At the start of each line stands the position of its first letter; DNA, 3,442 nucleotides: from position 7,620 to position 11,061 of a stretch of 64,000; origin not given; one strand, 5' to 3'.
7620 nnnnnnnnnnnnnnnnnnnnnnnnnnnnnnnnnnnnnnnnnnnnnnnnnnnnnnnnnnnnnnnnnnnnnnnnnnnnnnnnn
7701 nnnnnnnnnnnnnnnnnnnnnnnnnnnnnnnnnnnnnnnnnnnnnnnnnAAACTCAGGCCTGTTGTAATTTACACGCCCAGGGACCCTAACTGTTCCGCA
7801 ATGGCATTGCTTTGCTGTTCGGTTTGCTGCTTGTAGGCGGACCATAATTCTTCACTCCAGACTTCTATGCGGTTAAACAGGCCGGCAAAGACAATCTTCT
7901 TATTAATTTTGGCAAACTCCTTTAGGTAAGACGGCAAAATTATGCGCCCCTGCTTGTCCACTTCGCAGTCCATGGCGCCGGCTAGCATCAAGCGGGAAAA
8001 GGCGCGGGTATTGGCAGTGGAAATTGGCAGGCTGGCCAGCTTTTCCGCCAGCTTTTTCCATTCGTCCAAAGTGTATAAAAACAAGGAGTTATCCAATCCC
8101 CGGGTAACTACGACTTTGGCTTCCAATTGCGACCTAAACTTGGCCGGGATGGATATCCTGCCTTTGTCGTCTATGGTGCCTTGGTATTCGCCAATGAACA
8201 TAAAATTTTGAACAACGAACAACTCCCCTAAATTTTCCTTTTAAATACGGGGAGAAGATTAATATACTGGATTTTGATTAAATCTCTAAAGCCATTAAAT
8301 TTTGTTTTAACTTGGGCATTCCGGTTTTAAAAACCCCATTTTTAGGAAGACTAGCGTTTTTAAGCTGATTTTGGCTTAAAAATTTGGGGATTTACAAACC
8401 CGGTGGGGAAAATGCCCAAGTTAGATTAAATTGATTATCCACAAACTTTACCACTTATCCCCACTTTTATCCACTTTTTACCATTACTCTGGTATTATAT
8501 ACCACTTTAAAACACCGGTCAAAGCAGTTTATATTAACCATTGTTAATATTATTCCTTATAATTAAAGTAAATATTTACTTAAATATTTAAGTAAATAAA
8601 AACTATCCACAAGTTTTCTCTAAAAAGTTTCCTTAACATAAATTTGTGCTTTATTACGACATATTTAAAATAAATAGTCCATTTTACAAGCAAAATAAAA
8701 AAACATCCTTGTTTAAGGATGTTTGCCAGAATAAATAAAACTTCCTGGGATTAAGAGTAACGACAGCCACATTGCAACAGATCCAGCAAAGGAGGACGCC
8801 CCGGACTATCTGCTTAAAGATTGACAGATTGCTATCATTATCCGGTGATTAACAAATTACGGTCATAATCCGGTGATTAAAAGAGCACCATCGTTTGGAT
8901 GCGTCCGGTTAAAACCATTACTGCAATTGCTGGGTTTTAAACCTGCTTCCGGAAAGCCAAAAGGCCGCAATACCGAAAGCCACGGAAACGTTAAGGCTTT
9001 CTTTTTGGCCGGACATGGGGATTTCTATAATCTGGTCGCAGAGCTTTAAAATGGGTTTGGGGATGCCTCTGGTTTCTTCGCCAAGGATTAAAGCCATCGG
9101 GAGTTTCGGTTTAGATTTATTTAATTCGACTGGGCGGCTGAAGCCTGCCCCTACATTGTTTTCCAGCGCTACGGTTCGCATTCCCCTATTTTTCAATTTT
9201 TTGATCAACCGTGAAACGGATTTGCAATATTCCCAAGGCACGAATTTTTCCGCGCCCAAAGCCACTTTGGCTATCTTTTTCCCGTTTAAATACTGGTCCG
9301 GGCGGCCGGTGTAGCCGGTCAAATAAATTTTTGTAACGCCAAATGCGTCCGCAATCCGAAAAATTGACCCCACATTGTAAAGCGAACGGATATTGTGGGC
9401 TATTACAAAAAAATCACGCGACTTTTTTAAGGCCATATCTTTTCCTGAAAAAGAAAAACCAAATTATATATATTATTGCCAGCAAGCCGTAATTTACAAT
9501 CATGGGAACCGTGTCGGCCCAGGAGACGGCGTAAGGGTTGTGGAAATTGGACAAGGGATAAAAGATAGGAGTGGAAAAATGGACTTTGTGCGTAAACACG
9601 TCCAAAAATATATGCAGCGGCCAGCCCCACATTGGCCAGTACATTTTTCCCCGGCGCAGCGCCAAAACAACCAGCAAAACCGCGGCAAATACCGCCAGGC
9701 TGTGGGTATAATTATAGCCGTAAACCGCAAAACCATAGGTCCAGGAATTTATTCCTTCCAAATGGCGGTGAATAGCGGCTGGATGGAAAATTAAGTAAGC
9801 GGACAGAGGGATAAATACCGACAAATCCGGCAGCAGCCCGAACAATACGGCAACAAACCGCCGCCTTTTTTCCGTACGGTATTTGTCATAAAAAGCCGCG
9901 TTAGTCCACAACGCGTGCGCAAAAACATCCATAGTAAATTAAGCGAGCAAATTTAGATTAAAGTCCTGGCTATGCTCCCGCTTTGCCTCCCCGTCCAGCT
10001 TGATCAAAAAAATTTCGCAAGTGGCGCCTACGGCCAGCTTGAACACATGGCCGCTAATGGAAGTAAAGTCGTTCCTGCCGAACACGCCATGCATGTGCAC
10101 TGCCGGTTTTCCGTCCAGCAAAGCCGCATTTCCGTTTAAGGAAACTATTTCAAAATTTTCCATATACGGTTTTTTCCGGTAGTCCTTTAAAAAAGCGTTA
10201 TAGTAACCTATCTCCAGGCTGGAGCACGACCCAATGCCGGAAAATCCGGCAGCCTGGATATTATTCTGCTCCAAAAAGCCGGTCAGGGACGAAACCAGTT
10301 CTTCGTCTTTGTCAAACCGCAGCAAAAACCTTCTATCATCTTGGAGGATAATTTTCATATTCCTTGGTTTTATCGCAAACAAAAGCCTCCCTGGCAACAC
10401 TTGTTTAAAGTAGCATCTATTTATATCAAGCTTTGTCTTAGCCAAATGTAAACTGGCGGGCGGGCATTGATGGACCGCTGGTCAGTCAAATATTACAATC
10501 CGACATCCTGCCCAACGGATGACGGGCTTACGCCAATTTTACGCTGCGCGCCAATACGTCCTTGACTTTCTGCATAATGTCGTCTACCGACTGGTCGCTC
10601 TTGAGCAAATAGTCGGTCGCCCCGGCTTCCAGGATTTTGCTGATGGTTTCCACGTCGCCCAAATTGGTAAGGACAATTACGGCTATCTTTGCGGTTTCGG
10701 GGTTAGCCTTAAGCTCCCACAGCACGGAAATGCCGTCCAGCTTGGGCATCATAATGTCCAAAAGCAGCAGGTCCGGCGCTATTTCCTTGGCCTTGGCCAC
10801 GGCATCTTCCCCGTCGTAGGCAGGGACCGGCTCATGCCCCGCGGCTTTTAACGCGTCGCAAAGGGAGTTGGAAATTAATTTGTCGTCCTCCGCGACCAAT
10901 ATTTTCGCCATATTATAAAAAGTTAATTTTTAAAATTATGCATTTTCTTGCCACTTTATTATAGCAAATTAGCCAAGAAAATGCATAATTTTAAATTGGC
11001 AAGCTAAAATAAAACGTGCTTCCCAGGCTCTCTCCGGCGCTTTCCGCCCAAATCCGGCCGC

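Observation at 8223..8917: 700-bp AT-rich non-coding region upstream of the mraZ/dcw operon with four co-oriented DnaA-box 9-mers and a ~110-bp imperfect inverted repeat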

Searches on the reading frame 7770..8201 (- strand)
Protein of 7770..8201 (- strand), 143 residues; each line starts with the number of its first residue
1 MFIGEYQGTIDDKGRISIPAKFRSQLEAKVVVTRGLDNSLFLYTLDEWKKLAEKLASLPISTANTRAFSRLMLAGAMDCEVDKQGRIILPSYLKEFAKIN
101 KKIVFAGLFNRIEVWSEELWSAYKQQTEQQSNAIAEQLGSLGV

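Call 10: find_related_loci(query=window:7770-8201:-, collection=genome_contigs, flank=3000)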
Query window:7770-8201:- (143 aa) in genome_contigs; peptide patterns used: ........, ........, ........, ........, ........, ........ (x = any residue, [..] = any of these).
281 stretches matched a pattern; 113 encode a relative of the query (tblastn E <= 1e-3); the best 80 are kept; 80 distinct loci.
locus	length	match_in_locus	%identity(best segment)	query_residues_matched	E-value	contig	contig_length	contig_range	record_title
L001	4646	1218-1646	89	1-143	5e-86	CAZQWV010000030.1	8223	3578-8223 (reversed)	MAG TPA_asm: uncultured Candidatus Saccharibacteria bacterium isolate SRP300315_co1_34 genome assembly, contig: NODE_363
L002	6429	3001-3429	87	1-143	1e-84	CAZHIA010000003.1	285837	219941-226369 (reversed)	MAG TPA_asm: uncultured Candidatus Saccharibacteria bacterium isolate SRP257259_co1_13 genome assembly, contig: NODE_21_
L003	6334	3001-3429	87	1-143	4e-84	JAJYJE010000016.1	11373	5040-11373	MAG: bacterium isolate DBS2-1.bin146 NODE_10867_length_11373_cov_1.112396, whole genome shotgun sequence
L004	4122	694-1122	86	1-143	3e-84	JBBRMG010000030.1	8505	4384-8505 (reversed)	MAG: Candidatus Doudnabacteria bacterium isolate La1_metabat2.020 LA1C_B2.020_k141_3479667L_8505_cov_12.0042, whole geno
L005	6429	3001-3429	85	1-143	9e-84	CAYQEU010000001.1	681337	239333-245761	MAG TPA_asm: uncultured Candidatus Saccharibacteria bacterium isolate SRP263991_co5_120 genome assembly, contig: NODE_4_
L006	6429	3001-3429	87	1-143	1e-83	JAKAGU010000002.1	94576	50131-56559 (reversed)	MAG: bacterium isolate WY2.bin63 NODE_313_length_94576_cov_1.874927, whole genome shotgun sequence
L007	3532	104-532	87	1-143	1e-83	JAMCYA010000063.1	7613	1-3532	MAG: Patescibacteria group bacterium isolate FK_Sedi_B_Bin.374 NODE_42105_length_7613_cov_3.06826, whole genome shotgun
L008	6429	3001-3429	85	1-143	5e-83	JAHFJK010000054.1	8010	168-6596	MAG: Candidatus Doudnabacteria bacterium isolate nzgw384 NODE_23399_length_8011_cov_3.712294, whole genome shotgun seque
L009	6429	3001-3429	85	1-143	9e-83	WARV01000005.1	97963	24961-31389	MAG: Patescibacteria group bacterium isolate AMAZON01 genome_5, whole genome shotgun sequence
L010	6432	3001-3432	86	1-143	1e-82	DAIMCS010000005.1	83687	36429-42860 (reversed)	MAG TPA_asm: Patescibacteria group bacterium isolate CTOTU25981 NODE_30_length_83687_cov_10.729482, whole genome shotgun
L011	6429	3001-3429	84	1-143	3e-82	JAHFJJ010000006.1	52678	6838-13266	MAG: Candidatus Doudnabacteria bacterium isolate nzgw383 NODE_679_length_52679_cov_4.704536, whole genome shotgun sequen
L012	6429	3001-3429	85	1-143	2e-82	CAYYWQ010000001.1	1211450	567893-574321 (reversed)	MAG TPA_asm: uncultured Candidatus Saccharibacteria bacterium isolate SRP292972_co1_95 genome assembly, contig: NODE_2_l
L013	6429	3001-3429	83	1-143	1e-82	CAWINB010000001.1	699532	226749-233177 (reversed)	MAG: Candidatus Doudnabacteria bacterium isolate MFD04434.bin.1.36 genome assembly, contig: contig_24013, whole genome s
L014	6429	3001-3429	84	1-143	1e-82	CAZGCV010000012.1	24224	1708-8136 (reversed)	MAG TPA_asm: uncultured Candidatus Saccharibacteria bacterium isolate SRP344714_co1_292 genome assembly, contig: NODE_39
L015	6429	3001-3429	83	1-143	5e-82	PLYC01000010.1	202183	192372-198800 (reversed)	MAG: Candidatus Doudnabacteria bacterium isolate palsa_1336 73.20120700_P3D.308_contig_21379, whole genome shotgun seque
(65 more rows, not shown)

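Call 29: search_protein_families(library=pfam, proteins=[window:7770-8201:-])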
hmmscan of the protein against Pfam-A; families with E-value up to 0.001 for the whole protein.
window:7770-8201:- (143 aa): 1 family
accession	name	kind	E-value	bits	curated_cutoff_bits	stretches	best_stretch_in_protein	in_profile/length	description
PF02381.23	MraZ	-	7.1e-41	138.5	23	2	1-70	1-71/72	MraZ protein, putative antitoxin-like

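Call 36: search_solved_structures(query=window:7770-8201:-, show_alignments=3)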
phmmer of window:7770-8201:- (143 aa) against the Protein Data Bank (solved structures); distinct sequences matched with E-value up to 0.001: 4.
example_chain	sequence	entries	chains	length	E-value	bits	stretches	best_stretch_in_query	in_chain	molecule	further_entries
1n0e_A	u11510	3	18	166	5.6e-24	88.3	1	1-137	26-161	Protein mraZ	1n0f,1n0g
9qlr_J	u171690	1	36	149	6.4e-21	78.5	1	1-137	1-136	Transcriptional regulator MraZ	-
9qlg_A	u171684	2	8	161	9e-21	78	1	1-137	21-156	Transcriptional regulator MraZ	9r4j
9sx6_A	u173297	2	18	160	9.2e-21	78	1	1-137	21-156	Transcriptional regulator MraZ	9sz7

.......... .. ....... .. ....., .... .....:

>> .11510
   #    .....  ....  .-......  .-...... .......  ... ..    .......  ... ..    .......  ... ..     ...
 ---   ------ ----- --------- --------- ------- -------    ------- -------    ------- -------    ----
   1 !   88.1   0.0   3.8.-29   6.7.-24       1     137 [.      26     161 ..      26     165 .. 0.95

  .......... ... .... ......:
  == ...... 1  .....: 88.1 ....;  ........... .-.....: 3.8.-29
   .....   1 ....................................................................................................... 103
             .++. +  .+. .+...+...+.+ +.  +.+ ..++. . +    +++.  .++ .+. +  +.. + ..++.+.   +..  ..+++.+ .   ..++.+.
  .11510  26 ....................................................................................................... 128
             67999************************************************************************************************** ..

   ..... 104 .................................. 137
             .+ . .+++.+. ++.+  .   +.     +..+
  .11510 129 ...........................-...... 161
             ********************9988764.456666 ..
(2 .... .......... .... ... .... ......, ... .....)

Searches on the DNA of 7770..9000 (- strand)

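Call 4: search_rna_families(source=window, start=8100, end=9000, threshold=evalue, max_evalue=10, show_alignments=3)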
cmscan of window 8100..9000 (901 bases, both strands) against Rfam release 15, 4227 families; matches with E-value up to 10: 6.
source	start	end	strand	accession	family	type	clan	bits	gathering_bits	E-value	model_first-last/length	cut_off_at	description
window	8875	8941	-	RF04313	aspC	Cis-reg;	-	22.2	100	0.9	1-124/124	no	aspC ncRNA motif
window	8294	8435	+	RF04127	MIR8007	Gene; miRNA;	-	18.8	195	0.56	30-195/226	no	MIR8007 microRNA precursor family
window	8666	8725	+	RF02844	RefA9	Gene; antisense;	-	18.2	49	5.9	1-64/64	no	Enterococcus sRNA A9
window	8305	8426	+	RF03585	mir-3938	Gene; miRNA;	-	16.9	94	2.6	1-88/88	no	mir-3938 microRNA precursor family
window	8323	8407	+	RF01787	drz-agam-1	Gene; ribozyme;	-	15.6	37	3.6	1-82/82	no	drz-agam-1 ribozyme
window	8638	8724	+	RF01822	RsaJ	Gene; sRNA;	-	14.5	100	0.85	1-287/287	no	RNA Staph. aureus A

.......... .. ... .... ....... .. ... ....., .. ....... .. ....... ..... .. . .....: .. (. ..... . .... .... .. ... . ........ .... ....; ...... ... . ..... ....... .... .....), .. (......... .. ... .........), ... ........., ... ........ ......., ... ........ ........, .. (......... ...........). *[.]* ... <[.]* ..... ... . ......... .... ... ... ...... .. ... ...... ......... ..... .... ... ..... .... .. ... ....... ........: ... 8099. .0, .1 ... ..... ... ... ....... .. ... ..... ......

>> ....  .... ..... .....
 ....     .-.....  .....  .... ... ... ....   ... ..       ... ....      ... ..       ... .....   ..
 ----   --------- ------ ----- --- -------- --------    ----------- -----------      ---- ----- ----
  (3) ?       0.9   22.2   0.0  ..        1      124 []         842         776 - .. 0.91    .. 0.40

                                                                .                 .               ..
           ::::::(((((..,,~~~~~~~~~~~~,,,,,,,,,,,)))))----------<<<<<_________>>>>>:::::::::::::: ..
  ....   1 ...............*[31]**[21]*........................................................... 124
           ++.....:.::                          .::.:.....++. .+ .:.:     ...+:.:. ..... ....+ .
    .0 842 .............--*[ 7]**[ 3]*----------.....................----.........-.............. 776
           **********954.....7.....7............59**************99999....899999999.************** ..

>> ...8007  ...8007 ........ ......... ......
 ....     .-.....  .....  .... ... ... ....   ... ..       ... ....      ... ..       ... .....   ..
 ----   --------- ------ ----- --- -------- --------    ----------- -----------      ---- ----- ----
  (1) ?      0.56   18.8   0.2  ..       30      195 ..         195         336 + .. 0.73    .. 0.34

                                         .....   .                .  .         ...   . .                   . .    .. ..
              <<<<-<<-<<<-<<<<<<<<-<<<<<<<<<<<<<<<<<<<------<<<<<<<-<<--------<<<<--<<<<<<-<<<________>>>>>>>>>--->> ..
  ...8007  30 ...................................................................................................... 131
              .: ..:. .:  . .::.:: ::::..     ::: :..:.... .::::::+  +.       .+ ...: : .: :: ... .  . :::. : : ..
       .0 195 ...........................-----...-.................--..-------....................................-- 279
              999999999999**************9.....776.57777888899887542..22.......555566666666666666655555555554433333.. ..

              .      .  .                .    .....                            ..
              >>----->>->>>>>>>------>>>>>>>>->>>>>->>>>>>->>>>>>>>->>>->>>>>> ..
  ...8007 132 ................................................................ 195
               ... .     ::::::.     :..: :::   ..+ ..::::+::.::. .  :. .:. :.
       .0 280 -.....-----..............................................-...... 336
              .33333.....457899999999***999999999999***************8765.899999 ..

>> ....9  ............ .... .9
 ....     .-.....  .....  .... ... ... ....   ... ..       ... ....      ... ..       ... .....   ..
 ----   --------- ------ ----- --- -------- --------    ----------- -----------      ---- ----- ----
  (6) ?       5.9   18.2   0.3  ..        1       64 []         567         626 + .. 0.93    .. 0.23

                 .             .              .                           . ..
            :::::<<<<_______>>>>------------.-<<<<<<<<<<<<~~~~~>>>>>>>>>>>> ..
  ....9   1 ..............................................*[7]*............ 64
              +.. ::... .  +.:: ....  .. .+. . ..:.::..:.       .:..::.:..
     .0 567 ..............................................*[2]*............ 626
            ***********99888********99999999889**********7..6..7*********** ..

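Call 65: search_rna_families(sources=[L002, L009, L016, L017, L020, L082, L084, L085], threshold=gathering)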
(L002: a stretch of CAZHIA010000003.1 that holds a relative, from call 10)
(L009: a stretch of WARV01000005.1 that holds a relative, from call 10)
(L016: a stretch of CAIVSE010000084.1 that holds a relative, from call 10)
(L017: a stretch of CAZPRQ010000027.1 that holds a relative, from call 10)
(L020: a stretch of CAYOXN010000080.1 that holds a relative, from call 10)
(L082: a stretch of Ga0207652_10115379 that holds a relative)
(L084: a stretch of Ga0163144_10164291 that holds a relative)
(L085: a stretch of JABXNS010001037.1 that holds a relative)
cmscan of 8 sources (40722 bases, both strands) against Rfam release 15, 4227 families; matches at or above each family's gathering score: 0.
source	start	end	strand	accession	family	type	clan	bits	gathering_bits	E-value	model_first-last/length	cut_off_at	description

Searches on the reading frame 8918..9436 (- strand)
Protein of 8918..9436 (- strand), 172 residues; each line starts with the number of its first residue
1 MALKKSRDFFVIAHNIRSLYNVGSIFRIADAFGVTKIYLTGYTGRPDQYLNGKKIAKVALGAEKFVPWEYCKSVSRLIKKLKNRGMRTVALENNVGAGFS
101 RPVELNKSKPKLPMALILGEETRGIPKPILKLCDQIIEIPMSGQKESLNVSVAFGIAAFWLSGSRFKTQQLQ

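Call 29: search_protein_families(library=pfam, proteins=[window:8918-9436:-])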
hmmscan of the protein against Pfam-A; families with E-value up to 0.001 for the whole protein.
window:8918-9436:- (172 aa): 1 family
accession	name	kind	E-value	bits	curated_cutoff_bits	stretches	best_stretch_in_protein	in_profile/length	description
PF00588.24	SpoU_methylase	-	1e-33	116.8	29.7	1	9-158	2-141/142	SpoU rRNA Methylase family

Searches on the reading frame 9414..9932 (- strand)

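Call 64: search_protein_families(library=pfam, proteins=[window:9414-9932:-])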
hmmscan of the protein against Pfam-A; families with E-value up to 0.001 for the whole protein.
window:9414-9932:- (172 aa): 1 family
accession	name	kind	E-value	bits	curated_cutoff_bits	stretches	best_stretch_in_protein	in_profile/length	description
PF04307.19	YdjM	-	2.6e-06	27.5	29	1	2-139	2-129/176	YdjM inner membrane protein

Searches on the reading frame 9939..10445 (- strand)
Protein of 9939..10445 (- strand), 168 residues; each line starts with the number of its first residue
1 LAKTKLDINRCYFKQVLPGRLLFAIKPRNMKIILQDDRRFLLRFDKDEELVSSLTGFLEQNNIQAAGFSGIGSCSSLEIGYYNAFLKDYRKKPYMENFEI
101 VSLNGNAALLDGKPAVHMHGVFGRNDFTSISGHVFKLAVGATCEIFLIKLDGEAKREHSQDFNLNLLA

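Call 64: search_protein_families(library=pfam, proteins=[window:9939-10445:-])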
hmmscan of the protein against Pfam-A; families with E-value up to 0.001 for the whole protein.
window:9939-10445:- (168 aa): 1 family
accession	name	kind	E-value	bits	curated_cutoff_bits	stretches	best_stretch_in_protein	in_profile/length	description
PF03479.20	PCC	-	2.9e-28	99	25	1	38-151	1-116/117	Plants and Prokaryotes Conserved (PCC) domain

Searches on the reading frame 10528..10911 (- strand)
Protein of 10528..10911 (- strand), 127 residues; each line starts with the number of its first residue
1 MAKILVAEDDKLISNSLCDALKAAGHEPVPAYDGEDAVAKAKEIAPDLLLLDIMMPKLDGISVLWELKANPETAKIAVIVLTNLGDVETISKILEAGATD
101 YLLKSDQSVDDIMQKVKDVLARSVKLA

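Call 64: search_protein_families(library=pfam, proteins=[window:10528-10911:-])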
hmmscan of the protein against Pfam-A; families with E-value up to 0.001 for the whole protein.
window:10528-10911:- (127 aa): 1 family
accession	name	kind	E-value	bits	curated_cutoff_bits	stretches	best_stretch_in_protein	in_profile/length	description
PF00072.30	Response_reg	-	3.5e-21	75.9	30.2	1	4-116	1-110/111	Response regulator receiver domain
